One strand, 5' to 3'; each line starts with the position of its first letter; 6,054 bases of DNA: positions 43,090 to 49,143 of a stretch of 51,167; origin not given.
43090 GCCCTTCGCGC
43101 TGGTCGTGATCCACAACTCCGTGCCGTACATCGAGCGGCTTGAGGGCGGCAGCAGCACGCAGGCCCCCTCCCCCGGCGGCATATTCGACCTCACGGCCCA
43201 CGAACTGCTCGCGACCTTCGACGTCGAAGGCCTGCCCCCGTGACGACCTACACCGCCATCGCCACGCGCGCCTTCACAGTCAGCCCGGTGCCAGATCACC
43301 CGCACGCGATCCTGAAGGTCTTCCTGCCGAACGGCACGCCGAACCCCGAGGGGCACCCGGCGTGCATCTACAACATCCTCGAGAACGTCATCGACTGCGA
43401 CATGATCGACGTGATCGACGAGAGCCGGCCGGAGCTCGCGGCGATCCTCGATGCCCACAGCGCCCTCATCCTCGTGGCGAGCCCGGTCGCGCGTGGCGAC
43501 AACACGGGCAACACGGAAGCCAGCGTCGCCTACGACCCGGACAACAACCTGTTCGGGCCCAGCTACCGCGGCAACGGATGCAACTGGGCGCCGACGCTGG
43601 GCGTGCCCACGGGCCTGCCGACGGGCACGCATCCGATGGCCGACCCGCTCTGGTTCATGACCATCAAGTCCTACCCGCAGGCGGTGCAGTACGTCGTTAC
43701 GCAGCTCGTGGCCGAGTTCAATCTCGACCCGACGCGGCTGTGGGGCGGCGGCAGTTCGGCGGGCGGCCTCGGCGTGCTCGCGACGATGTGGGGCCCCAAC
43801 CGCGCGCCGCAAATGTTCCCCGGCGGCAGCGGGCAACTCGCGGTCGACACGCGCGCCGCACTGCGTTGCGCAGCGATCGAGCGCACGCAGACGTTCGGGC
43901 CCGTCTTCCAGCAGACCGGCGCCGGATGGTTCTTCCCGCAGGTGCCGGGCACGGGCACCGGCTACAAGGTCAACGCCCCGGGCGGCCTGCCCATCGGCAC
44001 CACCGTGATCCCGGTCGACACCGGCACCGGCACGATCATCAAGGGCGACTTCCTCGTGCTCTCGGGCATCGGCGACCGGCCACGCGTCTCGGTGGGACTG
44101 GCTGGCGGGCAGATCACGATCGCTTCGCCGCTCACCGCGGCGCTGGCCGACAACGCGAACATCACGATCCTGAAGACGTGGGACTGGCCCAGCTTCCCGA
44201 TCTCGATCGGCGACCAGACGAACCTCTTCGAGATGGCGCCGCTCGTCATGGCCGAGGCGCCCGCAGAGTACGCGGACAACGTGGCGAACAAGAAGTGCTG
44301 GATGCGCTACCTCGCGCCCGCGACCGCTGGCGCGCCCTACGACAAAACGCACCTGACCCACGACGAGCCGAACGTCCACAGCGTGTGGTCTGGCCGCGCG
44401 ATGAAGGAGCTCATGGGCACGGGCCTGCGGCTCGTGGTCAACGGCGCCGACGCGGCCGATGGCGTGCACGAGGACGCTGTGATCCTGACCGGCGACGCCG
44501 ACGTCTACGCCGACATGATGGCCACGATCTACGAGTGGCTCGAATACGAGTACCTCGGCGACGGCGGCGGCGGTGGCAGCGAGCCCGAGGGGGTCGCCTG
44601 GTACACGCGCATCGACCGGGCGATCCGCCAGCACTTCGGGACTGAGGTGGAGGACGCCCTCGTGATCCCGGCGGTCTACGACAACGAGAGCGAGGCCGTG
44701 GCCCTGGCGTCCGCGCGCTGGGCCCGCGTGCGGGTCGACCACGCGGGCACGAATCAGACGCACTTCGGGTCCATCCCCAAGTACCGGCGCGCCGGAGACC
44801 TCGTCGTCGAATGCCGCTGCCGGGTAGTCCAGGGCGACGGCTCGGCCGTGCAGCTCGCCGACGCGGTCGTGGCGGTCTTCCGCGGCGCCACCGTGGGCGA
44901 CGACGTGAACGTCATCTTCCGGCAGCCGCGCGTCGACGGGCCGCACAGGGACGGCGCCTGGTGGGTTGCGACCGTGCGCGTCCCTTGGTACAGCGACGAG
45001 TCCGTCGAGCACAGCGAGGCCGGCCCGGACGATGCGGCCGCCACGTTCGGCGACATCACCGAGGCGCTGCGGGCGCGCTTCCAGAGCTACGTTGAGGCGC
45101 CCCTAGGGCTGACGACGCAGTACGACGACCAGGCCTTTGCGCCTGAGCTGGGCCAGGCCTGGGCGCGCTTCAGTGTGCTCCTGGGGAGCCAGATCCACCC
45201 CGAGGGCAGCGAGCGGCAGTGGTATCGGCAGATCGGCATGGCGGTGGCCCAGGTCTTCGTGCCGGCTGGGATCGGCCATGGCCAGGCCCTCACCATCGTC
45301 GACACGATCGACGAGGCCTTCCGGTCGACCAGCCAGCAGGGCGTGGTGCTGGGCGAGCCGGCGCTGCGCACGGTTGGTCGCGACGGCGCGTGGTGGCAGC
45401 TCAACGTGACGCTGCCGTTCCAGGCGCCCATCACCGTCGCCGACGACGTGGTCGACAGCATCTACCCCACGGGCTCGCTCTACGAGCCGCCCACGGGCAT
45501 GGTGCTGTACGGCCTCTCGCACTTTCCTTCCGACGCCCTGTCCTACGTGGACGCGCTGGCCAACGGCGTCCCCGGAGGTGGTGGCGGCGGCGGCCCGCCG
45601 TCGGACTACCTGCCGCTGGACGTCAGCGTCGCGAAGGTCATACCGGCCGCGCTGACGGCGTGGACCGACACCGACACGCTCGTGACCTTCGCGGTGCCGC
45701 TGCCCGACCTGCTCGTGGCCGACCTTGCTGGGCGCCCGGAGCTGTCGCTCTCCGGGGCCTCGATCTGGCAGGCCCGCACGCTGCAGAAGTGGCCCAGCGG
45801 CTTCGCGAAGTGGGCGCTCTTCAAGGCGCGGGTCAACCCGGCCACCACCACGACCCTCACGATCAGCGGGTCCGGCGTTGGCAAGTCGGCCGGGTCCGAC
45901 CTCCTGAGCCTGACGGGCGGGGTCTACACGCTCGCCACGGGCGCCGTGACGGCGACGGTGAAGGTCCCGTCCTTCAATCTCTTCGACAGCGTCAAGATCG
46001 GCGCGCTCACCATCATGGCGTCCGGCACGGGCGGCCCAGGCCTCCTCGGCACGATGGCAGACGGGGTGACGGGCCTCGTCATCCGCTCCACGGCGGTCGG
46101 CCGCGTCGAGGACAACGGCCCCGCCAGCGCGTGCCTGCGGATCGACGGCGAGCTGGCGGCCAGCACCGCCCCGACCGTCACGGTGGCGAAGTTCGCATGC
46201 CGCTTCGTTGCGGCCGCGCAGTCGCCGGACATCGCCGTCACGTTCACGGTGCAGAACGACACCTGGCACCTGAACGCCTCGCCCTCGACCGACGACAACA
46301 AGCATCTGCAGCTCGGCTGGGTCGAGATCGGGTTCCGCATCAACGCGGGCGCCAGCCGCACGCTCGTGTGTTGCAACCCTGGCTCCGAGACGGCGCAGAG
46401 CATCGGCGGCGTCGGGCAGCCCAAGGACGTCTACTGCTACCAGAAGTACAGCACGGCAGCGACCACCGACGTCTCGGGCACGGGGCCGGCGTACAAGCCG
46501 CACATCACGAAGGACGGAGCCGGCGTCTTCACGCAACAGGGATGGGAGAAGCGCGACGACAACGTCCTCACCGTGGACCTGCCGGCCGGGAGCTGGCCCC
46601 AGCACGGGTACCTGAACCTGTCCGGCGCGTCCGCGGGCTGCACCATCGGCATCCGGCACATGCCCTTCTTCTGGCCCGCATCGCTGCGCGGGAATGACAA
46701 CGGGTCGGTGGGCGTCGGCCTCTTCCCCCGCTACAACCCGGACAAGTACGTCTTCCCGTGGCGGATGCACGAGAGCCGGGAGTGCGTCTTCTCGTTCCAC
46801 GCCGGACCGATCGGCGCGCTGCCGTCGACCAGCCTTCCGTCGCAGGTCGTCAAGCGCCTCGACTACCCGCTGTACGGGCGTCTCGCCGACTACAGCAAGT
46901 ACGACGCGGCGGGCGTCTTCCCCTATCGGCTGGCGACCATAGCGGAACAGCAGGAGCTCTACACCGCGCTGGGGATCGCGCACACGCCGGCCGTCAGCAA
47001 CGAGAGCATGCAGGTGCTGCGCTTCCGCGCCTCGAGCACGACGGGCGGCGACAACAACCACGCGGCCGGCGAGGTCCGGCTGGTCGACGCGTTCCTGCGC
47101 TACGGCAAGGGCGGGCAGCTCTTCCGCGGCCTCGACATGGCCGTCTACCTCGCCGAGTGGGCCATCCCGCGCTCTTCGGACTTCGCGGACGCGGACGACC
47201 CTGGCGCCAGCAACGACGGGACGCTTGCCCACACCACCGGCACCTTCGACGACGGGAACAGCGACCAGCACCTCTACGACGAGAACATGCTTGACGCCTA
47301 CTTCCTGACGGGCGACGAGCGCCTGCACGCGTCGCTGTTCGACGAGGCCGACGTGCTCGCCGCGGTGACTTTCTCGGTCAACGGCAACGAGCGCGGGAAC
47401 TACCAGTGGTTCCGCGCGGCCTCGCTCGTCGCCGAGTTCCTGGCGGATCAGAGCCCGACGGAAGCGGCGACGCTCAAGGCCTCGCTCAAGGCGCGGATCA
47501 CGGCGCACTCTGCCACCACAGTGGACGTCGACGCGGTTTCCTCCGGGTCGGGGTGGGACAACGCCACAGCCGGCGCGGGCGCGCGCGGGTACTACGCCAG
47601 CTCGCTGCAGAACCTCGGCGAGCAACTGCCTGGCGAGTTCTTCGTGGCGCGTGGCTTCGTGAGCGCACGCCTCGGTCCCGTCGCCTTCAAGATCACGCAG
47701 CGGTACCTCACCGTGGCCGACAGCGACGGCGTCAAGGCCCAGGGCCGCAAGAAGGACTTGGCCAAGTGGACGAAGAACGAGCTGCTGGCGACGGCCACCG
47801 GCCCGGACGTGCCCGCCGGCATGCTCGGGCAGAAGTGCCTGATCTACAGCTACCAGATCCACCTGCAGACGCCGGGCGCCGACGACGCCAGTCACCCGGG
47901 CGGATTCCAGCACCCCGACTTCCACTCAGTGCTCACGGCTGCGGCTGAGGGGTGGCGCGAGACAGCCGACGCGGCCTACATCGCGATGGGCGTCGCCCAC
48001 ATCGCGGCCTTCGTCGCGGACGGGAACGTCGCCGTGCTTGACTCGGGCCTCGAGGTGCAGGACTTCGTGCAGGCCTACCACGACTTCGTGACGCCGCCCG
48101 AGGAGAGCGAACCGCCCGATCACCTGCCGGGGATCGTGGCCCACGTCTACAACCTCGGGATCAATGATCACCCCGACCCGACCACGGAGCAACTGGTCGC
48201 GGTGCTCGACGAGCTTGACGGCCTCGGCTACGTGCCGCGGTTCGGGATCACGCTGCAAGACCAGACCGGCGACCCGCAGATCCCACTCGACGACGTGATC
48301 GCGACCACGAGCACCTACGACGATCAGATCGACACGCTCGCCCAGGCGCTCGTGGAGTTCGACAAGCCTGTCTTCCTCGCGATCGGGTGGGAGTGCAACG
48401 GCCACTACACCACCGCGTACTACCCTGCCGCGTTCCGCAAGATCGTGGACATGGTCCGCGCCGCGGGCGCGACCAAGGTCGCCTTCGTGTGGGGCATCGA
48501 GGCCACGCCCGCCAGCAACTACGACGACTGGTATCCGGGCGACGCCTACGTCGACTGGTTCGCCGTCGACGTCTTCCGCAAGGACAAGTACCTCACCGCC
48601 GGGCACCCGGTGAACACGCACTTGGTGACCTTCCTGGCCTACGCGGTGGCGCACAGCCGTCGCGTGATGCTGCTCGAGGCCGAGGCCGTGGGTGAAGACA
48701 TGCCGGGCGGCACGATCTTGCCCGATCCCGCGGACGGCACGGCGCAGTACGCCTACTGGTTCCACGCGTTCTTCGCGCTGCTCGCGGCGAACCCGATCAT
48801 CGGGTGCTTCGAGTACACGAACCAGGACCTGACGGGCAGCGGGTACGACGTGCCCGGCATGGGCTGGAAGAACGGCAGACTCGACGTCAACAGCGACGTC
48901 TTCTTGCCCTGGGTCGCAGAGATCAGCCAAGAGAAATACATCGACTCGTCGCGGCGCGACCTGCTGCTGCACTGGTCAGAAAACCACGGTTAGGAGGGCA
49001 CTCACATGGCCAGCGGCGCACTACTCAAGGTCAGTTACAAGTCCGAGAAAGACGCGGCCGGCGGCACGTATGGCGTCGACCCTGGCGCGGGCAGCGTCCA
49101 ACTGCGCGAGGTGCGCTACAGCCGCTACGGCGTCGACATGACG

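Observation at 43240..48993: A 1,917-aa multi-enzyme ORF occupies the tail-terminator slot, suggesting an enzyme-armed neck or collar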

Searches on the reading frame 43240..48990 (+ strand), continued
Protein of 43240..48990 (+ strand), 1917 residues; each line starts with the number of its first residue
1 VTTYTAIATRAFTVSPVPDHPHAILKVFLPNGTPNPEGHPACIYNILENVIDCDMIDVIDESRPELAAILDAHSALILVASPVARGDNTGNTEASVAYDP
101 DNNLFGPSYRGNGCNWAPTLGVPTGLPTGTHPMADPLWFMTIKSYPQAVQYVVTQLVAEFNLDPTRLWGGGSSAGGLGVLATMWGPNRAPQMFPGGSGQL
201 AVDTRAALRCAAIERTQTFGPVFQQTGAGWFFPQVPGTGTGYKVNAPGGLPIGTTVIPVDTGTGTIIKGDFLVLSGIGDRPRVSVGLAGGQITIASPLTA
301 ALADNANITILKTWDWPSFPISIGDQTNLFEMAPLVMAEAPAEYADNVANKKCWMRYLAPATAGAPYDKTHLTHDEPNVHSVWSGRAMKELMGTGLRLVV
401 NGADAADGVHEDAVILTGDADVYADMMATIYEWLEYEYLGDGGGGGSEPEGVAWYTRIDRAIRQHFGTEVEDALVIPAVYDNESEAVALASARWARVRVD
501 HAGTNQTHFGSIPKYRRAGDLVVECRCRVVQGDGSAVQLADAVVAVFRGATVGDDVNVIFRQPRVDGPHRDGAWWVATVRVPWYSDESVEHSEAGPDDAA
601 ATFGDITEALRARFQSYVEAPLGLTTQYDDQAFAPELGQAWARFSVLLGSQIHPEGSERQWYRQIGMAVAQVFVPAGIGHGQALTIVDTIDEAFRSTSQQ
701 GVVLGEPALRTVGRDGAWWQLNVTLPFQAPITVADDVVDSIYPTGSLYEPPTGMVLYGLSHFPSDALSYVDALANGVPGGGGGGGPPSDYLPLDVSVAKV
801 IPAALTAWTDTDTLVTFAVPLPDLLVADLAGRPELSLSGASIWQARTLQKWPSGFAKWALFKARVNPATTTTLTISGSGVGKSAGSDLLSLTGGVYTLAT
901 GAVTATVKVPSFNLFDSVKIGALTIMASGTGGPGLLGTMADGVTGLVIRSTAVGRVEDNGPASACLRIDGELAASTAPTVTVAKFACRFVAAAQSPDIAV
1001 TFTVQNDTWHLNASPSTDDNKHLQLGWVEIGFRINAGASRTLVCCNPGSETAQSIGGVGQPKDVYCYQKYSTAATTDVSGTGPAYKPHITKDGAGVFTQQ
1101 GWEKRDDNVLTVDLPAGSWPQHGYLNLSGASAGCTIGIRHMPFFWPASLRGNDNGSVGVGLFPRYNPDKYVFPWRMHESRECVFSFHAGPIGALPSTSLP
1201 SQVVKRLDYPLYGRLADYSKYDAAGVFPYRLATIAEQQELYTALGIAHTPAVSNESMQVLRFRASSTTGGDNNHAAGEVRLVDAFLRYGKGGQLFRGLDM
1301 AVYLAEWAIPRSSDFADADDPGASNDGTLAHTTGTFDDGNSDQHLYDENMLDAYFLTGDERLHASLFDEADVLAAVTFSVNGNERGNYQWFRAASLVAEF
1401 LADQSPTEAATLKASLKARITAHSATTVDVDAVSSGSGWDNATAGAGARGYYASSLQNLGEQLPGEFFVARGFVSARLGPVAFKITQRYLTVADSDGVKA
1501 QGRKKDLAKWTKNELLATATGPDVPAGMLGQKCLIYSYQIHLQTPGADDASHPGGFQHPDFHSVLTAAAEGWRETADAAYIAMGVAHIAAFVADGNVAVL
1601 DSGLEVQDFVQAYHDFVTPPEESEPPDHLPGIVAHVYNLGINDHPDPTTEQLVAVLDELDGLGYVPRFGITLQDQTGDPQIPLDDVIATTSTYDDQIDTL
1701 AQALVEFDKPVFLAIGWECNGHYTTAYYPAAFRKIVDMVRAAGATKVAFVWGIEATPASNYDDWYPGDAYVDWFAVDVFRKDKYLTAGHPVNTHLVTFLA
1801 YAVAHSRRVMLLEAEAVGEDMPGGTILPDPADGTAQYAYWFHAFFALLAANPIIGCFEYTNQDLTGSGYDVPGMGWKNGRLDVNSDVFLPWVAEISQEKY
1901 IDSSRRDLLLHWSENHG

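Call 80: list_cluster_members(proteins=[P0001])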
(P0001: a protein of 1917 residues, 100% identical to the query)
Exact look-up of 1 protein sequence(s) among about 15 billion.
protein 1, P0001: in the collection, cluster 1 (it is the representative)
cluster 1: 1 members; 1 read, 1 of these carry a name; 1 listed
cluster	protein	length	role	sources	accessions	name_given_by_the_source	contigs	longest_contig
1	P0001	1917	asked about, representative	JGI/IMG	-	hypothetical protein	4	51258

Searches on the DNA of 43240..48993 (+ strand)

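Call 7: search_dna_similar(query=window:43240-48993:+, collection=phages, mode=near, max_rows=20)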
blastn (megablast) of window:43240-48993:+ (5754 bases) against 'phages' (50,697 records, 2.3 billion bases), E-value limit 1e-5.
No match.
